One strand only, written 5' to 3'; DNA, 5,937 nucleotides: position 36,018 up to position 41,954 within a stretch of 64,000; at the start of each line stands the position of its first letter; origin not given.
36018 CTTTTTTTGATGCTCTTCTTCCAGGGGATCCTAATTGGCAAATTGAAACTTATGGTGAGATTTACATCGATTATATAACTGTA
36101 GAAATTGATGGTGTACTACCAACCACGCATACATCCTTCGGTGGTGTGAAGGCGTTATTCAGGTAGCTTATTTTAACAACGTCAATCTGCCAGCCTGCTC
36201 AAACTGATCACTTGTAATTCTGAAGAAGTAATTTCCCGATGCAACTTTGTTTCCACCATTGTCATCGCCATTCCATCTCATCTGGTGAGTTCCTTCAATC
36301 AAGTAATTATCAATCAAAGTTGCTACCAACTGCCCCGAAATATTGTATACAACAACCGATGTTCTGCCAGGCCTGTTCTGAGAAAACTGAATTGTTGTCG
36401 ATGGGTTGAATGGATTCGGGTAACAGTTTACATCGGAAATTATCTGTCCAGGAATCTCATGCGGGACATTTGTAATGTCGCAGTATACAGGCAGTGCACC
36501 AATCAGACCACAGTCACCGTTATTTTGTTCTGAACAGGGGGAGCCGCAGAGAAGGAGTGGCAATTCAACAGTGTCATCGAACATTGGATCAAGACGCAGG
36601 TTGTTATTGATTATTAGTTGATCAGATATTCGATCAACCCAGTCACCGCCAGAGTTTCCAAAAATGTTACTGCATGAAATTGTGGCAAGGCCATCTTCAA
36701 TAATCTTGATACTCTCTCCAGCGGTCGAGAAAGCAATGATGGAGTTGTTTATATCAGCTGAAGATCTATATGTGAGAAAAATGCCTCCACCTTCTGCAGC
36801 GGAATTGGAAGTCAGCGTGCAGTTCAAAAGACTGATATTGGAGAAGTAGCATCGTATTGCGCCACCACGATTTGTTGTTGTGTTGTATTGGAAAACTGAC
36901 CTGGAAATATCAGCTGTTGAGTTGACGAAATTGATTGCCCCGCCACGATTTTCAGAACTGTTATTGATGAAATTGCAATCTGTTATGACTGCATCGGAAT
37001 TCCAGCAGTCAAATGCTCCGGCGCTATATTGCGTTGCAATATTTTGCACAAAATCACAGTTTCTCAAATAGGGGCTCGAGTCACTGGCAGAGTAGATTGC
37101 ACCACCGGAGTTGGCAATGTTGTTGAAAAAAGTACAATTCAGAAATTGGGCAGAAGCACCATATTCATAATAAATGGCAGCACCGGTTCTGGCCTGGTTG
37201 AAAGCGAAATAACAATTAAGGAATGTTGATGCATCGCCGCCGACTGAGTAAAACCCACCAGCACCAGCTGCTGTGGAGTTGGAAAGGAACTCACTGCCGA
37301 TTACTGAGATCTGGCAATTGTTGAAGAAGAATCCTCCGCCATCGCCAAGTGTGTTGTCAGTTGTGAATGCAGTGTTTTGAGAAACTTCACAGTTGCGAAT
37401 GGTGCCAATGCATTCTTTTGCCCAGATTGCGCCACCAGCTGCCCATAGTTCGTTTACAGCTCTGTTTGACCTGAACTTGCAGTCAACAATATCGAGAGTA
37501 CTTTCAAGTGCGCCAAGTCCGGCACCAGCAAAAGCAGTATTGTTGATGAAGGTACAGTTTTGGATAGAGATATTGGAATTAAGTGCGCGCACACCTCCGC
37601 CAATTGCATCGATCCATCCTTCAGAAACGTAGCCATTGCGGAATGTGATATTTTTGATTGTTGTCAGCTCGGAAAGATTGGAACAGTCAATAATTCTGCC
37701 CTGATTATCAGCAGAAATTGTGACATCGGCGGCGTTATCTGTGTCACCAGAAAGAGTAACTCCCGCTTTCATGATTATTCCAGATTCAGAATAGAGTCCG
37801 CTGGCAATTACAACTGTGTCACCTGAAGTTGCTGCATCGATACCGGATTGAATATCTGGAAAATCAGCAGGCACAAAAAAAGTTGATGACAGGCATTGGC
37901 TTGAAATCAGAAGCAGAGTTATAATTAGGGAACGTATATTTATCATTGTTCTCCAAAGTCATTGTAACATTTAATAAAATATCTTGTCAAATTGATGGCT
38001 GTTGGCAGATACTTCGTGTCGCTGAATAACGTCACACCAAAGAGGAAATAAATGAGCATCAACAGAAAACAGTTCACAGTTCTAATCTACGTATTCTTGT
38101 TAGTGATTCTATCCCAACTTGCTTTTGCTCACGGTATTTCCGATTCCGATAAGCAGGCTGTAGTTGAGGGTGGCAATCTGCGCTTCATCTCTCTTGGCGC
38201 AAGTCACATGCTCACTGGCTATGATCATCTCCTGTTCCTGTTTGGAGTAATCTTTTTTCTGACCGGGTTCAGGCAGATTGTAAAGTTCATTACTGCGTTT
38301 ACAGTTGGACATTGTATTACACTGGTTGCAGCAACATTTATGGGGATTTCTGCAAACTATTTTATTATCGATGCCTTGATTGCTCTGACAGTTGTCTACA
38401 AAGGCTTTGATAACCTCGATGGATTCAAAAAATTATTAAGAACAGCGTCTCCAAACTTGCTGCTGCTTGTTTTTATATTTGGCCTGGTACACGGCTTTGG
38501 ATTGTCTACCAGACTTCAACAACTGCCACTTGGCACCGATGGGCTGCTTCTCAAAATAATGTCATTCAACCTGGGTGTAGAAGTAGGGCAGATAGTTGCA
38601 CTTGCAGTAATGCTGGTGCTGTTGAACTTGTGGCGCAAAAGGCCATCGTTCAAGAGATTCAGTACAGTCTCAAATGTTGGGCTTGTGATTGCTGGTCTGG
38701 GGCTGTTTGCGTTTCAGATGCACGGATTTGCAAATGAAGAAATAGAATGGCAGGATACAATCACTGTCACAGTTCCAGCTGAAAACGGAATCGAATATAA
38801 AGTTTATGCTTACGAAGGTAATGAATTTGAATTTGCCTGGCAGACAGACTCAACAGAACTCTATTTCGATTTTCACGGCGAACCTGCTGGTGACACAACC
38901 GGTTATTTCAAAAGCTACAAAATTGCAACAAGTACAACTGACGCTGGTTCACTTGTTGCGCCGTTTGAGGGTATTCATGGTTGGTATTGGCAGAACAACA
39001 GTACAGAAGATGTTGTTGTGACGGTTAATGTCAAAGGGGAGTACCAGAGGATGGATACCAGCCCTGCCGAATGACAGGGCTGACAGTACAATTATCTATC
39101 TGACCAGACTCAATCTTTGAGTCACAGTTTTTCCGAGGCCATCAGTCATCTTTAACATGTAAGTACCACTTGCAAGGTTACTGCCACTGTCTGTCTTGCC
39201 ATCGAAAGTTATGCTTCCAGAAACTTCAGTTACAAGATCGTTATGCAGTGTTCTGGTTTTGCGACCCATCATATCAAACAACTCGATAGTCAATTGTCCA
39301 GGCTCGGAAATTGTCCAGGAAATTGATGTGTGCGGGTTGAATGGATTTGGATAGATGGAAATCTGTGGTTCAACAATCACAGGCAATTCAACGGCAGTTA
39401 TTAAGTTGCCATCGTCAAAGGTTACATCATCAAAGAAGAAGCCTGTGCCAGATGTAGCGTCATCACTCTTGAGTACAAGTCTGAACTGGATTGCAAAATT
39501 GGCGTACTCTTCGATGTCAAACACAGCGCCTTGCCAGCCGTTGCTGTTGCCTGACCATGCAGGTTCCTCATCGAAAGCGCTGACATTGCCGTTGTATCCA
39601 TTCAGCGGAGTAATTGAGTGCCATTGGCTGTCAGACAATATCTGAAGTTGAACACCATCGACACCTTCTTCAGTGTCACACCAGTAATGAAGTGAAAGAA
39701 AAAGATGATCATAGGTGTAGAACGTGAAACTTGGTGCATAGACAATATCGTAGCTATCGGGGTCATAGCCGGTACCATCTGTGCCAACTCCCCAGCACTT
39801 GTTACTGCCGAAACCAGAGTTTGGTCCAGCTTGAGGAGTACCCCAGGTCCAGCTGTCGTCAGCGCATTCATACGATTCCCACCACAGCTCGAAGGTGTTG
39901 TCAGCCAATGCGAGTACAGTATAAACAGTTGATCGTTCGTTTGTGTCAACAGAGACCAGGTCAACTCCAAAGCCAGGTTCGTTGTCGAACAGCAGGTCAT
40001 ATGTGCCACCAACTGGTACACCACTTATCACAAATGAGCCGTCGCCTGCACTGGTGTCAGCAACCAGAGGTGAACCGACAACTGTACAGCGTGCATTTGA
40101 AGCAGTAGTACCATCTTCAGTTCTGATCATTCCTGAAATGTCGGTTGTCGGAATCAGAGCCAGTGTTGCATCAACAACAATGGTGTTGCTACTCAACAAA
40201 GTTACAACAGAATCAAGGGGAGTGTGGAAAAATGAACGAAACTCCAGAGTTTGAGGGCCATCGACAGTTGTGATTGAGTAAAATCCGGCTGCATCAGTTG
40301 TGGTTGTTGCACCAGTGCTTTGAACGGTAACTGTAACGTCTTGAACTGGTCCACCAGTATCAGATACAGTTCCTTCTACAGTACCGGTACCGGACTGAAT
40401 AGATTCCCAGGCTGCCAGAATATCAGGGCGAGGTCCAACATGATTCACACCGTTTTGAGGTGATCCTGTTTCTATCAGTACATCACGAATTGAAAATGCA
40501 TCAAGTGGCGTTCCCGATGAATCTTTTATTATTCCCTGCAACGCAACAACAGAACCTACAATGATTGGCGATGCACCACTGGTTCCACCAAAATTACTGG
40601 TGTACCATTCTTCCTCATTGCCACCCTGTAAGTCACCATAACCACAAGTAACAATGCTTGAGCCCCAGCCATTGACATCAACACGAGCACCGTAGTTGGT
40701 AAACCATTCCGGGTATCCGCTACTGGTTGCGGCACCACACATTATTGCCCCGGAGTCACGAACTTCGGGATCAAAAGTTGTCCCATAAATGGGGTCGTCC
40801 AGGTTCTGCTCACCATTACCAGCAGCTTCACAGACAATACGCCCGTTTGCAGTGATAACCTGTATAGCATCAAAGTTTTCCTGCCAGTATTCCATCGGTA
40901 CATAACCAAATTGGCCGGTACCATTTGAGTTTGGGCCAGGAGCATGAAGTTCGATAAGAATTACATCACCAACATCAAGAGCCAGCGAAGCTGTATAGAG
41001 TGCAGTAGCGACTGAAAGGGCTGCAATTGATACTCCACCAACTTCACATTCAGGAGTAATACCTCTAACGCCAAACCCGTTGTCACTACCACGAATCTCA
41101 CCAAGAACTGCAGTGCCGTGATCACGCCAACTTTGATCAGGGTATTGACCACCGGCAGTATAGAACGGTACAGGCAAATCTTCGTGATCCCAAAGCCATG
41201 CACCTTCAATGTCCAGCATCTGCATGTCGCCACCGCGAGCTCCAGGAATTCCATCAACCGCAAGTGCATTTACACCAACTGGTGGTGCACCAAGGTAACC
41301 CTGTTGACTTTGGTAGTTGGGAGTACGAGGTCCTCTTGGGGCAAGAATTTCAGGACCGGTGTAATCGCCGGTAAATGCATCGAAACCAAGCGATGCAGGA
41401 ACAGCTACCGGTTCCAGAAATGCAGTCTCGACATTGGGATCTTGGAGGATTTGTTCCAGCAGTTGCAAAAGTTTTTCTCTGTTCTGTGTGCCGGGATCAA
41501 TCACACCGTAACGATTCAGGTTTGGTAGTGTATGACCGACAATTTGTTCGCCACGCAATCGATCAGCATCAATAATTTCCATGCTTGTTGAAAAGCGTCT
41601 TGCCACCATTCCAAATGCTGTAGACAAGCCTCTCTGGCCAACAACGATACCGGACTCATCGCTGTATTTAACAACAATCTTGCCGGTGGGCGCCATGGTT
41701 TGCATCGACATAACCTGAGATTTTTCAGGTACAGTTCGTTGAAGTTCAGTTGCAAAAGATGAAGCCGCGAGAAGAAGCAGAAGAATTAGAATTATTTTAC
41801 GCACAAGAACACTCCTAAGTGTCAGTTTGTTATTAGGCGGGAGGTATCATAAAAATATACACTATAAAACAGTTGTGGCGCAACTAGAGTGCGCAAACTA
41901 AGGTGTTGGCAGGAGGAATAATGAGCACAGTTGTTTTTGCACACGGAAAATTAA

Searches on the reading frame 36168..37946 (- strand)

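Call 7: search_protein_families(library=pfam, proteins=[window:36168-37946:-], max_evalue=0.001)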
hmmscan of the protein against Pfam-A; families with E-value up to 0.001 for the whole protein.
window:36168-37946:- (592 aa): 3 families
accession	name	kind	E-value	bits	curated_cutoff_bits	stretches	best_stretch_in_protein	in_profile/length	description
PF13860.13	FlgD_ig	-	6.2e-09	36.2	27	1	528-580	24-76/79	FlgD Ig-like domain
PF18962.6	Por_Secre_tail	-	1.8e-06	28.6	27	1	509-582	2-67/75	Secretion system C-terminal sorting domain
PF13585.12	CHU_C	-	0.00012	22.6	27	1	518-580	19-73/86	CHU_C Type IX secretion signal domain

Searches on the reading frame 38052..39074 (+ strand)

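Call 32: search_protein_families(library=pfam, proteins=[window:38052-39074:+], max_evalue=0.0001)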
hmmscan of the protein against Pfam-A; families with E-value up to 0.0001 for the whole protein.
window:38052-39074:+ (340 aa): 2 families
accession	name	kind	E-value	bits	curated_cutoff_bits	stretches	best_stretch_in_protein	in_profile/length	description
PF13795.12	HupE_UreJ_2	-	5.7e-52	176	24.5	1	45-196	1-154/156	HupE / UreJ protein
PF04955.18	HupE_UreJ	-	2e-05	24.6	23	1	17-218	3-177/179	HupE / UreJ protein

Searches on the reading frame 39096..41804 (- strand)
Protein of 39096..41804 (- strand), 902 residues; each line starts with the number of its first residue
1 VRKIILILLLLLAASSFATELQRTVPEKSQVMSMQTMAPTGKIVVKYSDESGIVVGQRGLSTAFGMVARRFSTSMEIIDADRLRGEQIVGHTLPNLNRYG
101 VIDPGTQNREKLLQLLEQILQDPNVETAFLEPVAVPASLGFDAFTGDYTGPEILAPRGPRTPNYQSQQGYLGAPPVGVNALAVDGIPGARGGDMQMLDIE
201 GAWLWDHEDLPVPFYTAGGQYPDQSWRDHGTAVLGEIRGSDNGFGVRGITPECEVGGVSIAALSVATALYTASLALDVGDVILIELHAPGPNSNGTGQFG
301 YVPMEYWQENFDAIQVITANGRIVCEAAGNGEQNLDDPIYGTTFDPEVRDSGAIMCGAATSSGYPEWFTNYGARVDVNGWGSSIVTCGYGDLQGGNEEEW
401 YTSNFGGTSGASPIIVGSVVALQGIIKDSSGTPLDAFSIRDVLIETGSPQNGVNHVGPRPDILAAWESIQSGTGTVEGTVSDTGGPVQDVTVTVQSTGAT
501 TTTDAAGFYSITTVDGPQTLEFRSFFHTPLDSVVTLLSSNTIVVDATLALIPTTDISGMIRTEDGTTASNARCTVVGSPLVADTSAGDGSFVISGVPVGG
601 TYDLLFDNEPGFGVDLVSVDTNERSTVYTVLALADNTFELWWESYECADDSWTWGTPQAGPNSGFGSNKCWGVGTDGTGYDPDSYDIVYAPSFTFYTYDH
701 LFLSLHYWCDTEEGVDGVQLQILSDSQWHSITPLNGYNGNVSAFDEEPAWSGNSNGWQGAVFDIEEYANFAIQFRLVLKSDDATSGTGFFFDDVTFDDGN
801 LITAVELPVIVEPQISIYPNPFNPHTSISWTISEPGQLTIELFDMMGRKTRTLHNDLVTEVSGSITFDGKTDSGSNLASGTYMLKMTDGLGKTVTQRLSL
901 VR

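Call 32: search_protein_families(library=pfam, proteins=[window:39096-41804:-], max_evalue=0.0001)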
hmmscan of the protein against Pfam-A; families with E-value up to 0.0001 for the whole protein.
window:39096-41804:- (902 aa): 5 families
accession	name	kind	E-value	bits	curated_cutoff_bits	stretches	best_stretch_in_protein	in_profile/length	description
PF00082.27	Peptidase_S8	-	1.6e-11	44.5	21.8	1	218-452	45-280/288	Subtilase family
PF13620.12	CarboxypepD_reg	-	2e-11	44.5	32.3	1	475-548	1-81/82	Carboxypeptidase regulatory-like domain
PF13715.12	CarbopepD_reg_2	-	5.3e-08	33.2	32.2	1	476-544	1-72/88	CarboxypepD_reg-like domain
PF18962.6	Por_Secre_tail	-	3.4e-07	30.9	27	1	817-896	1-71/75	Secretion system C-terminal sorting domain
PF20773.4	InhA-like_MAM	-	2.8e-05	24.2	26.9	1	704-797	68-163/191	Immune inhibitor A-like, MAM domain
